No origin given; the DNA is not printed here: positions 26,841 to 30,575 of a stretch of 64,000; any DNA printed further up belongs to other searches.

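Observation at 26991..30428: ToxR-like one-component regulator: SARP DNA-binding domain, one TM helix, 7-bladed propeller and a family-5 solute-binding protein in one 1145-aa chain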

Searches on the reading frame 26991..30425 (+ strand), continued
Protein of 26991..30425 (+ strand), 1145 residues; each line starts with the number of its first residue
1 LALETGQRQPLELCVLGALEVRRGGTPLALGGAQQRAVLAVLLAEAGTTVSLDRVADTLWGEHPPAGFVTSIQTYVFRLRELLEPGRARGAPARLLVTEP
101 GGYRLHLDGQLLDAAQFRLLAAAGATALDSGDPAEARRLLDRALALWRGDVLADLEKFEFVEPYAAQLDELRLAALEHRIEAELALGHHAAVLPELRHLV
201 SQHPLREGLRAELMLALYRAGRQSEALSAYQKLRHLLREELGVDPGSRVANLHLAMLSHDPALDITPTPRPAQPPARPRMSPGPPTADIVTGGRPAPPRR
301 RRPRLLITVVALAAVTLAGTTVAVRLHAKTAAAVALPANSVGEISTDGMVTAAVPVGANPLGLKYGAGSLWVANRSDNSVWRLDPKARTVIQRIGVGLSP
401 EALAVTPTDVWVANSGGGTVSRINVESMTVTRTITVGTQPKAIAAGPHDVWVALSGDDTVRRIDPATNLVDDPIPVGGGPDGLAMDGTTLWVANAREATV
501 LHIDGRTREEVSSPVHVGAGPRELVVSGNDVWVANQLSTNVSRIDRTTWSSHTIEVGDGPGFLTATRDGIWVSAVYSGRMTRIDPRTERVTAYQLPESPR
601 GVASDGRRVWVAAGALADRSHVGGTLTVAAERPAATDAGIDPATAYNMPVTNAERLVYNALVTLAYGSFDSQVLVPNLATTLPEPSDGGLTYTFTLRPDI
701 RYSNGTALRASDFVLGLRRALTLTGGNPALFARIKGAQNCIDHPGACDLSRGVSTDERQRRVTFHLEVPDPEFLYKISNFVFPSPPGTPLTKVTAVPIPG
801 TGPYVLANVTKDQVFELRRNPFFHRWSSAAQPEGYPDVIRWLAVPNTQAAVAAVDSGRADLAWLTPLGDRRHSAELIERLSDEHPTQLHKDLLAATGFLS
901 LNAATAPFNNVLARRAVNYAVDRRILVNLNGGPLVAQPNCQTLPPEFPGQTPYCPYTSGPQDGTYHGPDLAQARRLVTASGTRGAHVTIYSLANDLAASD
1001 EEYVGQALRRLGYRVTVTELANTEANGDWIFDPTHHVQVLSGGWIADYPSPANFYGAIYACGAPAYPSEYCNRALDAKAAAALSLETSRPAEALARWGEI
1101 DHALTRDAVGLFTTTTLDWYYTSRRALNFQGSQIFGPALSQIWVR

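Call 23: find_related_loci(query=A1, collection=genome_contigs, flank=10000)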
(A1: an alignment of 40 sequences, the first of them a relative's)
Query A1 (1145 aa) in genome_contigs; peptide patterns used: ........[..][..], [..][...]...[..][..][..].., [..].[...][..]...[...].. (x = any residue, [..] = any of these).
600 stretches matched a pattern (row limit reached: there are more); 597 encode a relative of the query (tblastn E <= 1e-3); the best 80 are kept; 80 distinct loci.
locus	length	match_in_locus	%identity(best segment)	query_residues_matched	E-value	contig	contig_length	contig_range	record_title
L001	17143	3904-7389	52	1-1145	0e+0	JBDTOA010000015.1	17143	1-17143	MAG: Dermatophilaceae bacterium isolate cluster3_bin.163 NODE_12493_length_17143_cov_63.643493, whole genome shotgun seq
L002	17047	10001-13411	47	11-1145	0e+0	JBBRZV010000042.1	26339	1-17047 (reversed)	MAG: Actinomycetales bacterium isolate metawrap_la5_9 metawrap_la5_9_K_122195_L_26339_cov_22.0011, whole genome shotgun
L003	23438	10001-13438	37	5-1145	0e+0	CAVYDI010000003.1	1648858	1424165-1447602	MAG: uncultured Solirubrobacterales bacterium isolate MFD01213.bin.1.111 genome assembly, contig: contig_965, whole geno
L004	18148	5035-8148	32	2-1054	7e-109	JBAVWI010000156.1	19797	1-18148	MAG: Solirubrobacteraceae bacterium isolate MFD01169_ilm_asm_bin12 k127_106233, whole genome shotgun sequence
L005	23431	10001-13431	47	9-1145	6e-118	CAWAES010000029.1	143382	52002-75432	MAG: uncultured Actinomycetes bacterium isolate MFD00731.bin.3.52 genome assembly, contig: contig_51893, whole genome sh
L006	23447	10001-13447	45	11-1145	0e+0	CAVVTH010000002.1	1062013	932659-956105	MAG: uncultured Actinomycetota bacterium isolate MFD01213.bin.2.112 genome assembly, contig: contig_12055, whole genome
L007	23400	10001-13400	40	11-1145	1e-172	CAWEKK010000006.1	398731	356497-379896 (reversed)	MAG: uncultured Gammaproteobacteria bacterium isolate MFD05841.bin.2.159 genome assembly, contig: contig_24759, whole ge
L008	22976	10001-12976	30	11-1009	2e-84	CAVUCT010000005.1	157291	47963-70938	MAG: uncultured Gaiellaceae bacterium isolate MFD02840.bin.2.126 genome assembly, contig: contig_28025, whole genome sho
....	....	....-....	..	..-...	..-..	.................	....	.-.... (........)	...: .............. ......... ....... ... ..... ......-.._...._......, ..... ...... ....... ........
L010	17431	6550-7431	53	6-298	4e-71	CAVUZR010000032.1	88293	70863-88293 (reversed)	MAG: uncultured Alphaproteobacteria bacterium isolate MFD05513.bin.1.41 genome assembly, contig: contig_8019, whole geno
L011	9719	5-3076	37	102-1145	1e-147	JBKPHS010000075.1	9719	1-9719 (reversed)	MAG: Actinomycetota bacterium isolate HAY_GB_MAG_00004 HAY_GB_000000014336, whole genome shotgun sequence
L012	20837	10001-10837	47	6-285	1e-59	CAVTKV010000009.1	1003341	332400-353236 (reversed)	MAG: uncultured Acidimicrobiales bacterium isolate MFD06742.bin.2.133 genome assembly, contig: contig_24461, whole genom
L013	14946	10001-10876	45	11-297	8e-58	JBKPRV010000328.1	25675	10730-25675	MAG: Actinomycetota bacterium isolate GS_EKS_MAG_00039 GS_EKS_000001675257, whole genome shotgun sequence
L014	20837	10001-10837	47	7-282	1e-57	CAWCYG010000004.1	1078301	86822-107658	MAG: uncultured Solirubrobacterales bacterium isolate MFD09267.bin.1.321 genome assembly, contig: contig_15633, whole ge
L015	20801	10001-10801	46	10-277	4e-57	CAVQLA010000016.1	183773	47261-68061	MAG: uncultured Chloroflexia bacterium isolate MFD00032.bin.1.157 genome assembly, contig: contig_94948, whole genome sh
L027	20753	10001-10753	46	15-267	2e-51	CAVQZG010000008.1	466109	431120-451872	MAG: uncultured Actinomycetes bacterium isolate MFD00031.bin.1.92 genome assembly, contig: contig_23078, whole genome sh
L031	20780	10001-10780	46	11-279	7e-51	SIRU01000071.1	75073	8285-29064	MAG: Actinobacteria bacterium isolate GMQP.bins.7 contig071, whole genome shotgun sequence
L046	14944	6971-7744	46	12-270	6e-49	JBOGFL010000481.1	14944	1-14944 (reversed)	MAG: Acidimicrobiia bacterium isolate M3-B2_metabat2.bin.34 k127_901789, whole genome shotgun sequence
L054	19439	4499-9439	39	11-342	6e-48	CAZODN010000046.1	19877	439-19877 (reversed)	MAG TPA_asm: uncultured Gaiellales bacterium isolate binchicken_co274_50 genome assembly, contig: NODE_7005_length_19877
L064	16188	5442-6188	43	11-264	8e-47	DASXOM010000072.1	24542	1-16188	MAG TPA_asm: Gaiellaceae bacterium isolate SMAG_U5382 k141_3111733, whole genome shotgun sequence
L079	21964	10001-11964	47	15-718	8e-46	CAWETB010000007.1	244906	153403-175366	MAG: uncultured Gaiellaceae bacterium isolate MFD03975.bin.2.68 genome assembly, contig: contig_22184, whole genome shot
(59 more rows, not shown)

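Call 25: find_encoding_contigs(protein=P0063, flank=10000, max_places=2)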
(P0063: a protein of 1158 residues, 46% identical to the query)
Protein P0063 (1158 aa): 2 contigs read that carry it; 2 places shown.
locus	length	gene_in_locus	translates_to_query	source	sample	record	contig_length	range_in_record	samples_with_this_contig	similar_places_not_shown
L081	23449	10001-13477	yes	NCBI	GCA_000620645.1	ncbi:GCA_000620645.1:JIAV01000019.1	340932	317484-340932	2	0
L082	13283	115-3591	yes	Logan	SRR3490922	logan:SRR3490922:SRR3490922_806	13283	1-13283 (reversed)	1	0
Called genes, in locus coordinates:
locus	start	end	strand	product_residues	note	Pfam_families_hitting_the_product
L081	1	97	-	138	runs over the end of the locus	PF23636:DUF7144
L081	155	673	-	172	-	-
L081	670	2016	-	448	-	PF01546:Peptidase_M20, PF07687:M20_dimer (weak)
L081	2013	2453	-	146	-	-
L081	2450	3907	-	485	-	PF00324:AA_permease, PF13520:AA_permease_2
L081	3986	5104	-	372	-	PF01321:Creatinase_N, PF00557:Peptidase_M24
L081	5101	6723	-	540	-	PF07690:MFS_1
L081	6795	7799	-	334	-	PF00195:Chal_sti_synt_N (weak), PF00108:Thiolase_N, PF08545:ACP_syn_III, PF08541:ACP_syn_III_C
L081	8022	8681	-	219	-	-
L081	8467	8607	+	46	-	-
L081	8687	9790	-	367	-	-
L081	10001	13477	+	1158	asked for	PF00486:Trans_reg_C, PF03704:BTAD, PF21959:DUF6923 (faint), PF00496:SBP_bac_5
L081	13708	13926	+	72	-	-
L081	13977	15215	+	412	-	PF13185:GAF_2 (faint), PF07730:HisKA_3, PF02518:HATPase_c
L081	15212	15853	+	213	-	PF00072:Response_reg, PF00196:GerE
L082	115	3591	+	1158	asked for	PF00486:Trans_reg_C, PF03704:BTAD, PF21959:DUF6923 (faint), PF00496:SBP_bac_5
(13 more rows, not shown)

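Call 29: find_encoding_contigs(protein=P0001, flank=10000, max_places=1)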
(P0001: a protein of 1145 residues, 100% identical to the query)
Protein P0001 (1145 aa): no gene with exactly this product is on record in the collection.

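Call 30: find_encoding_contigs(protein=P0024, flank=10000, max_places=1)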
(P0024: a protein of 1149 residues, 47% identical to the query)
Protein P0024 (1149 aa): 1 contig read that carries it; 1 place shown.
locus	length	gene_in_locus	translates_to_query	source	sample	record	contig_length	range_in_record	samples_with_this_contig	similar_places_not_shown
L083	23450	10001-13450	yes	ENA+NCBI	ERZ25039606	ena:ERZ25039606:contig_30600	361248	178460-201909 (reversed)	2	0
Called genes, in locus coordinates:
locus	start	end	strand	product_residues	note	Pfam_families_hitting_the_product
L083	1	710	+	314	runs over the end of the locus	-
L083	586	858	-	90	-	-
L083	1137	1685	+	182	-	PF16203:ERCC3_RAD25_C, PF00271:Helicase_C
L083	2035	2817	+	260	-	PF04542:Sigma70_r2 (weak)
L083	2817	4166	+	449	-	PF10099:RskA_C, PF13450:NAD_binding_8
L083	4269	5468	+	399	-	-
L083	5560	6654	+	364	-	PF02353:CMAS, PF13489:Methyltransf_23, PF08241:Methyltransf_11, PF08242:Methyltransf_12, PF13649:Methyltransf_25, PF13847:Methyltransf_31 (weak)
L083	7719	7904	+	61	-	-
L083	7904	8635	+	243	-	PF06966:DUF1295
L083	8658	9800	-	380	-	PF13088:BNR_2 (faint), PF14870:PSII_BNR (faint), PF25852:DUF6242_C (faint), PF02012:BNR (faint), PF15902:Sortilin-Vps10 (faint)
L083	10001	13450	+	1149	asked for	PF00486:Trans_reg_C, PF03704:BTAD, PF21783:YNCE (weak), PF21959:DUF6923 (faint), PF00496:SBP_bac_5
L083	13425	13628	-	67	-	-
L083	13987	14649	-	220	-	PF01596:Methyltransf_3, PF13578:Methyltransf_24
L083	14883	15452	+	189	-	-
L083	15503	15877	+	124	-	-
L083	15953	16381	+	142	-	PF01475:FUR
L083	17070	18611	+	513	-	PF00141:peroxidase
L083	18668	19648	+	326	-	PF04087:DUF389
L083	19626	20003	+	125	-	-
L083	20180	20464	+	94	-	PF05901:Excalibur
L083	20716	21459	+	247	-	PF07510:GmrSD_C, PF05901:Excalibur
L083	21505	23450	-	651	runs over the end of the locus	PF01494:FAD_binding_3, PF11716:MDMPI_N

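Call 31: find_encoding_contigs(protein=P0113, flank=10000, max_places=1)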
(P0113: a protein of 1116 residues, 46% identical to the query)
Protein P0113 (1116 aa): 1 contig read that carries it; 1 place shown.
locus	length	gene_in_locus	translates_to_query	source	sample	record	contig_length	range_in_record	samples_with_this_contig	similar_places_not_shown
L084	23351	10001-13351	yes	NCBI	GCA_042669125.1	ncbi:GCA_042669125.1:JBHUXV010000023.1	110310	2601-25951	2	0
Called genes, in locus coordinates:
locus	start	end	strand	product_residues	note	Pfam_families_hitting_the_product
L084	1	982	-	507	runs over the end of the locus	PF00479:G6PD_N, PF02781:G6PD_C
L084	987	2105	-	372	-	PF00923:TAL_FSA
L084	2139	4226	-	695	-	PF00456:Transketolase_N, PF02779:Transket_pyr, PF22613:Transketolase_C_1, PF02780:Transketolase_C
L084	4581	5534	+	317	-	PF01040:UbiA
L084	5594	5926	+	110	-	-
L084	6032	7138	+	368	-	PF04909:Amidohydro_2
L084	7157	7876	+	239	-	-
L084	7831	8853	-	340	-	PF02628:COX15-CtaA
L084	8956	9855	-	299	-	-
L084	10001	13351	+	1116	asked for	PF00486:Trans_reg_C, PF03704:BTAD, PF00496:SBP_bac_5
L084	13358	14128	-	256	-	PF01061:ABC2_membrane, PF12679:ABC2_membrane_2 (faint), PF12698:ABC2_membrane_3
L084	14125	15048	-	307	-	PF02463:SMC_N (faint), PF00005:ABC_tran, PF13304:AAA_21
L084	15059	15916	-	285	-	PF02522:Antibiotic_NAT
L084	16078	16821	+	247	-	PF01022:HTH_5 (weak), PF13412:HTH_24 (weak)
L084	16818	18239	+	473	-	PF19295:SufBD_N, PF01458:SUFBD_core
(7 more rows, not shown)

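Call 32: find_encoding_contigs(protein=P0076, flank=10000, max_places=1)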
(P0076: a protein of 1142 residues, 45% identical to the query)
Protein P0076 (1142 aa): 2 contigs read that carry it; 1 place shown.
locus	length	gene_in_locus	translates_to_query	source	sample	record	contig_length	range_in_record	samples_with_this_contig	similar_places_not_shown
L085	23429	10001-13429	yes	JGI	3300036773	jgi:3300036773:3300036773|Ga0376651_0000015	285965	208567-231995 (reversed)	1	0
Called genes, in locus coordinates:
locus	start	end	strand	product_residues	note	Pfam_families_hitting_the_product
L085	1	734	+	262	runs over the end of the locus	PF01734:Patatin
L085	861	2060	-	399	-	PF00067:p450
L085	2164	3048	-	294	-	PF00296:Bac_luciferase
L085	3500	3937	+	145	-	PF12802:MarR_2, PF13463:HTH_27, PF01047:MarR, PF13601:HTH_34 (weak)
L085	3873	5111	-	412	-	PF07690:MFS_1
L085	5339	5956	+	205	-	PF01391:Collagen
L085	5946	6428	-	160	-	-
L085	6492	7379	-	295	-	PF21863:HTH_67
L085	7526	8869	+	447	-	PF00082:Peptidase_S8 (weak)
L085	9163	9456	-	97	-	-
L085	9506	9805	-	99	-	-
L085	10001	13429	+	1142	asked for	PF01436:NHL (faint), PF03704:BTAD, PF21783:YNCE (faint), PF00496:SBP_bac_5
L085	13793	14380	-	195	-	-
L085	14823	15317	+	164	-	-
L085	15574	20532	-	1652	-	-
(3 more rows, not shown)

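Call 33: find_encoding_contigs(protein=P0032, flank=10000, max_places=1)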
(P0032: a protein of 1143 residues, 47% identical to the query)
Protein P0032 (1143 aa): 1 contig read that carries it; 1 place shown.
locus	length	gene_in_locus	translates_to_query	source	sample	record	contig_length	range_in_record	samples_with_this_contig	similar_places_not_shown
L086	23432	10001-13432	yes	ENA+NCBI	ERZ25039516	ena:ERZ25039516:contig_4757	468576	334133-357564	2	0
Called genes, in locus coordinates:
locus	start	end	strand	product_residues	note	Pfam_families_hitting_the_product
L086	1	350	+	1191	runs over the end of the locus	PF03575:Peptidase_S51, PF18921:Cyanophycin_syn, PF02786:CPSase_L_D2 (weak), PF02955:GSH-S_ATP (faint), PF08443:RimK (weak), PF13549:ATP-grasp_5, PF08245:Mur_ligase_M, PF02875:Mur_ligase_C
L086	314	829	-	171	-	PF02627:CMD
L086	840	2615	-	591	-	PF08245:Mur_ligase_M, PF02875:Mur_ligase_C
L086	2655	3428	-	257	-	PF00106:adh_short, PF13561:adh_short_C2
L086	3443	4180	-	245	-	PF00106:adh_short, PF01370:Epimerase, PF08659:KR, PF13561:adh_short_C2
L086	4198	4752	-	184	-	-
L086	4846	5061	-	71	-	PF07311:Dodecin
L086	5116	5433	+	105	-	PF11298:DUF3099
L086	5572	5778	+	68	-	-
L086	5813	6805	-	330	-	PF04055:Radical_SAM, PF06463:Mob_synth_C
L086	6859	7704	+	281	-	PF02104:SURF1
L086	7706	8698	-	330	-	PF00248:Aldo_ket_red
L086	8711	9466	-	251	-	PF00106:adh_short, PF08659:KR, PF23441:SDR (weak), PF13561:adh_short_C2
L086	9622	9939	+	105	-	-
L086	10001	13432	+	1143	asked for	PF00486:Trans_reg_C (weak), PF03704:BTAD, PF21783:YNCE (weak), PF24684:Vgb_lyase, PF00496:SBP_bac_5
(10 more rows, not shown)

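Call 34: find_encoding_contigs(protein=P0005, flank=10000, max_places=1)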
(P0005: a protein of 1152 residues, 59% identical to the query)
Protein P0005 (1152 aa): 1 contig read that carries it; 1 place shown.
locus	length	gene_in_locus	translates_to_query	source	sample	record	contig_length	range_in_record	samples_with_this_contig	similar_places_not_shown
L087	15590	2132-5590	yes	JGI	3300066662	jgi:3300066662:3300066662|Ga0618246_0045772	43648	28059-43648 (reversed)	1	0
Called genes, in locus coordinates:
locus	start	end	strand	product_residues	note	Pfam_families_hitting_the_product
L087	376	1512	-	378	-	PF15902:Sortilin-Vps10 (faint)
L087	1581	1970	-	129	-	-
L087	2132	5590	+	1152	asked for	PF00486:Trans_reg_C, PF03704:BTAD, PF21783:YNCE (faint), PF21959:DUF6923 (faint), PF00496:SBP_bac_5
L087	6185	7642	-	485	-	PF00171:Aldedh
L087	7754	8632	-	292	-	PF09339:HTH_IclR, PF01614:IclR_C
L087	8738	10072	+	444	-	PF13458:Peripla_BP_6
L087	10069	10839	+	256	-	PF00005:ABC_tran, PF12399:BCA_ABC_TP_C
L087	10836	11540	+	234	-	PF00005:ABC_tran, PF13304:AAA_21 (faint)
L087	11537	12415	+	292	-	PF02653:BPD_transp_2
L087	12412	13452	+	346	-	PF02653:BPD_transp_2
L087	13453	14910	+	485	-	PF00171:Aldedh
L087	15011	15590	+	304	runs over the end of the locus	PF00106:adh_short, PF08659:KR, PF13561:adh_short_C2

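Call 44: find_encoding_contigs(protein=P0002, flank=6000, max_places=1)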
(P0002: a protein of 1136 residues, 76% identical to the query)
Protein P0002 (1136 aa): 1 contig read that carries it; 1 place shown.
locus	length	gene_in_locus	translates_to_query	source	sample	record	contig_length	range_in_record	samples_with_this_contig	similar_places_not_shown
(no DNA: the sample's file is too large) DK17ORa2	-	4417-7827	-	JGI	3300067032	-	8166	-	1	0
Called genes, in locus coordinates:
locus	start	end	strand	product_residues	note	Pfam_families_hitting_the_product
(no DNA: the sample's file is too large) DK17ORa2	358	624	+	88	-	-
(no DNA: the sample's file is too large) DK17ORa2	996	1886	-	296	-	-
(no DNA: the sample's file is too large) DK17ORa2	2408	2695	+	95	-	-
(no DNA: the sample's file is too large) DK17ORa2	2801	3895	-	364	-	-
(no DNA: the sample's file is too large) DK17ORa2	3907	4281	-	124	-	-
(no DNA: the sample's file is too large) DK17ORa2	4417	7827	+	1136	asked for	PF00486:Trans_reg_C (weak), PF03704:BTAD, PF13428:TPR_14 (faint), PF21783:YNCE (faint), PF00496:SBP_bac_5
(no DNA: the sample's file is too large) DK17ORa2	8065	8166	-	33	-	?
